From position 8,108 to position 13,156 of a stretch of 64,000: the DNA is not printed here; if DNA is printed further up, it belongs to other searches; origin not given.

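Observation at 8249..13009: Avs-like architecture: Mrr-type nuclease fold fused to a STAND NTPase and about 1.2 kb of helical C-terminus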

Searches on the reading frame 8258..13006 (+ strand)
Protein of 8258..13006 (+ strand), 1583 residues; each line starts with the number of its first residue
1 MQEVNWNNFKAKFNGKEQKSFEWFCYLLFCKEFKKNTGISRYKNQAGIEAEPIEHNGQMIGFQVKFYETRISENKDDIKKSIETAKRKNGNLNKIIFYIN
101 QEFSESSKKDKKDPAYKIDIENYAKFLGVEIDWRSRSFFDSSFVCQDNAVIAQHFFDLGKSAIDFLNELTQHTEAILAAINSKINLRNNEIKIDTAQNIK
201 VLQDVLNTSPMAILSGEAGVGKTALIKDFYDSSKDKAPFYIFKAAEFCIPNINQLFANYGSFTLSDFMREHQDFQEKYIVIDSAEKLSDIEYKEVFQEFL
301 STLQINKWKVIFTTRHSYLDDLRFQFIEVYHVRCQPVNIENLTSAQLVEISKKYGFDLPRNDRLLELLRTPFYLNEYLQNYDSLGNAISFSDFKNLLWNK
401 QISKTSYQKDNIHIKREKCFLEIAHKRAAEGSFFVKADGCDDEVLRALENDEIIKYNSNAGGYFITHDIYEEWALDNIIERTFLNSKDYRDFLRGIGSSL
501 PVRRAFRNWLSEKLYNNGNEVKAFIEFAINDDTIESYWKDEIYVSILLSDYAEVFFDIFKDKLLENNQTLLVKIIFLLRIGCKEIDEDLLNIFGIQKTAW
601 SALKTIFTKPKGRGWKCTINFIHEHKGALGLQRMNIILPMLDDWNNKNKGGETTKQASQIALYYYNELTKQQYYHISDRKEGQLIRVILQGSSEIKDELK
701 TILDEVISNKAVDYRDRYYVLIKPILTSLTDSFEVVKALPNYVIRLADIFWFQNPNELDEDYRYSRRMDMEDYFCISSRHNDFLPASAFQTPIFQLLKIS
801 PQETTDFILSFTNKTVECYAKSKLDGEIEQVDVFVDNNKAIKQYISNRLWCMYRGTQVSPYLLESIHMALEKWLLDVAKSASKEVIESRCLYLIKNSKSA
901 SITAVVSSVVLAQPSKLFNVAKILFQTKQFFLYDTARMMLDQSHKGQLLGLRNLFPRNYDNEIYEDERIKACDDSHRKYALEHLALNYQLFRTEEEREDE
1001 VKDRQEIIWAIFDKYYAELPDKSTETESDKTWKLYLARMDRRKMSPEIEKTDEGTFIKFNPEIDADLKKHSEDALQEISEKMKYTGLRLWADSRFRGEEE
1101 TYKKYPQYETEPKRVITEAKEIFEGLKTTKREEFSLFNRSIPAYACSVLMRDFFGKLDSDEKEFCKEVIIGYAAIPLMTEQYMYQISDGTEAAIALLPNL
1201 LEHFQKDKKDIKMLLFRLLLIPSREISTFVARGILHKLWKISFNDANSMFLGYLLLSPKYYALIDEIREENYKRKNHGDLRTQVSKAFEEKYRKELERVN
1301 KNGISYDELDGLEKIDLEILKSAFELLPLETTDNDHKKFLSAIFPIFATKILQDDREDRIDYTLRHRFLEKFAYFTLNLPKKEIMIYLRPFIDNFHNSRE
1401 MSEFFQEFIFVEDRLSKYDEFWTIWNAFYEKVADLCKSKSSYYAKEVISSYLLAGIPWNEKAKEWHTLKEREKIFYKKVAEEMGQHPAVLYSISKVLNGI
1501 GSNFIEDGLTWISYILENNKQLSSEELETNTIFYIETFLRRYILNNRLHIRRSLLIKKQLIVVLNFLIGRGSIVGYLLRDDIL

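Call 5: search_protein_families(library=pfam, proteins=[window:8258-13006:+], max_evalue=1)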
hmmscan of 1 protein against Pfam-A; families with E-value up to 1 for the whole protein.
window:8258-13006:+ (1583 aa): 10 families
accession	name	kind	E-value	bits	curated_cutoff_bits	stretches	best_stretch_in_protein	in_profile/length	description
PF13191.12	AAA_16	-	0.00082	20.3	32.6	1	207-243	21-58/167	AAA ATPase domain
PF13401.12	AAA_22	-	0.001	19.8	27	1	210-310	6-118/130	AAA domain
PF03193.22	RsgA_GTPase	-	0.0012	19.1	30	1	175-231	73-128/174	RsgA GTPase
PF13156.12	Mrr_cat_2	-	0.008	16.5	22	1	54-136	39-120/127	Restriction endonuclease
PF00004.35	AAA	-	0.011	16.6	21.2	1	213-303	2-95/131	ATPase family associated with various cellular activities (AAA)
PF20720.3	nSTAND3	-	0.012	15.7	27.2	1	198-332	6-128/155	Novel STAND NTPase 3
PF13173.12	AAA_14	-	0.019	15.4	27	1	210-291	3-78/129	AAA domain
PF12775.13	AAA_7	-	0.028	14.4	25.8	1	193-234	17-58/181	P-loop containing dynein motor region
PF00158.32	Sigma54_activat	-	0.082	13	20.2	1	196-248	9-62/168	Sigma-54 interaction domain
PF02367.23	TsaE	-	0.14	12.5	26.6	1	195-234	7-46/128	Threonylcarbamoyl adenosine biosynthesis protein TsaE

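Call 6: search_protein_families(library=padloc, proteins=[window:8258-13006:+], max_evalue=1)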
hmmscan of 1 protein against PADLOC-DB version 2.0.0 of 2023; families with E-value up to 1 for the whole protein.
window:8258-13006:+ (1583 aa): 2 families
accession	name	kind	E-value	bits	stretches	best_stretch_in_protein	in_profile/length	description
PDLC02169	Avs4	-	0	2087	1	1-1583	1-1570/1570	-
PDLC00914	TRIP13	-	0.0098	13.4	1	196-228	58-90/302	TRIP13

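Call 7: search_protein_families(library=ncbifam, proteins=[window:8258-13006:+], max_evalue=1)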
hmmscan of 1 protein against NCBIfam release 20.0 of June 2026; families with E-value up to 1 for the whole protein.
window:8258-13006:+ (1583 aa): 2 families
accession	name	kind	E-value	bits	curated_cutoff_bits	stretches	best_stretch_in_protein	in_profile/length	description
NF041815.1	Avs4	equivalog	0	2127.5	1500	1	5-1583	1-1579/1579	AVAST type 4 anti-phage nuclease Avs4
NF008931.0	PRK12288.1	equivalog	0.028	13.5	360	1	163-230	160-226/347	small ribosomal subunit biogenesis GTPase RsgA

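Call 8: search_solved_structures(query=window:8258-13006:+, show_alignments=1)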
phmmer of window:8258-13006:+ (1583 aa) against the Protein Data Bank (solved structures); distinct sequences matched with E-value up to 0.001: 1.
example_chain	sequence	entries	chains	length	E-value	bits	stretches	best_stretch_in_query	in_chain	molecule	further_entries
8dgf_A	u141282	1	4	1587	0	1508.1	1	3-1583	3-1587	ATP-binding protein Avs4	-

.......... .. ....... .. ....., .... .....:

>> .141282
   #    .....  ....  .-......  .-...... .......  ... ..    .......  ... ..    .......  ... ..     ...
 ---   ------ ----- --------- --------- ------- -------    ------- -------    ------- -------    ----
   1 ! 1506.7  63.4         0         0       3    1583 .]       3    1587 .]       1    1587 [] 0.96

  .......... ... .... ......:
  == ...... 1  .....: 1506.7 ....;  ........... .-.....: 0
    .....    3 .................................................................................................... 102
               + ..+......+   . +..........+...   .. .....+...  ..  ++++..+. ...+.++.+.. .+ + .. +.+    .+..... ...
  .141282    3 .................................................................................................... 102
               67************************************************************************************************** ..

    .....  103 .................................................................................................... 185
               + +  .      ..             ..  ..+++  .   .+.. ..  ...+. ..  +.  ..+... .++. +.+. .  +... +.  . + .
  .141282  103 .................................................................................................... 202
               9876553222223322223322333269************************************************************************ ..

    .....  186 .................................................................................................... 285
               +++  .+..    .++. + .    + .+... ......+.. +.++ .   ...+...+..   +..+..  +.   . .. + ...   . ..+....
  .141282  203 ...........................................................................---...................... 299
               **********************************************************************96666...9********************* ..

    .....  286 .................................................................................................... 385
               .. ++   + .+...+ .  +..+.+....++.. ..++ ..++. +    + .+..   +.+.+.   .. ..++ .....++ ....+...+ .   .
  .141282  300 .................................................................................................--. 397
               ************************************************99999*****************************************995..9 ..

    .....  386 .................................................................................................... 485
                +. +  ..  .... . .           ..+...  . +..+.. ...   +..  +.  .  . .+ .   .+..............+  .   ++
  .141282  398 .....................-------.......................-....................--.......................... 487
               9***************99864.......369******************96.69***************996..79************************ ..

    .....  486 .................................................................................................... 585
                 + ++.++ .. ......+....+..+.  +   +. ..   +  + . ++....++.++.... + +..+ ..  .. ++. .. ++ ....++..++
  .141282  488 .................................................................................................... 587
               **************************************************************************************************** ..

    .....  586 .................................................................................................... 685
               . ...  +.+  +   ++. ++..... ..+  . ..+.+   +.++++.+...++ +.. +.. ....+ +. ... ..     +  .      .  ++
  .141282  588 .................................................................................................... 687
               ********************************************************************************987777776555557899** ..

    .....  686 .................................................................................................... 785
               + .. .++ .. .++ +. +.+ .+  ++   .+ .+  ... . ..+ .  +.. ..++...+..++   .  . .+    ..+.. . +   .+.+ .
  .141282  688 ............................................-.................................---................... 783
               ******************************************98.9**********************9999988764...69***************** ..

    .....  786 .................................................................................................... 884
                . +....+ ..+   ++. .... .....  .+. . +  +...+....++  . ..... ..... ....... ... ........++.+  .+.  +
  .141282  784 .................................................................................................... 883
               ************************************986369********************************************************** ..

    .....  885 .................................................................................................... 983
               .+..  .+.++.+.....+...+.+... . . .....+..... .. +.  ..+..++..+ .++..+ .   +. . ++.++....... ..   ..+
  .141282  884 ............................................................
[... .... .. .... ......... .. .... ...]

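Call 15: find_encoding_contigs(protein=window:8258-13006:+, flank=10000, max_places=6)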
Protein window:8258-13006:+ (1583 aa): 1 contig read that carries it; 1 place shown.
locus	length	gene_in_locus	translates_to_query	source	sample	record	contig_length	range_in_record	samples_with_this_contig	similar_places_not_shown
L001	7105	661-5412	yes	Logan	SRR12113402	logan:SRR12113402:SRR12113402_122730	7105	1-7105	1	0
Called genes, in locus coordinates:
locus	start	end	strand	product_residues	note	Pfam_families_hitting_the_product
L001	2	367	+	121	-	?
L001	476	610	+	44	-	-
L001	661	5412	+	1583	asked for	-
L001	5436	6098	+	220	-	-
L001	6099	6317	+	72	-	-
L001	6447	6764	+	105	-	PF02954:HTH_8 (weak), PF12728:HTH_17 (weak), PF00376:MerR (weak), PF13411:MerR_1 (weak)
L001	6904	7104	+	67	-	?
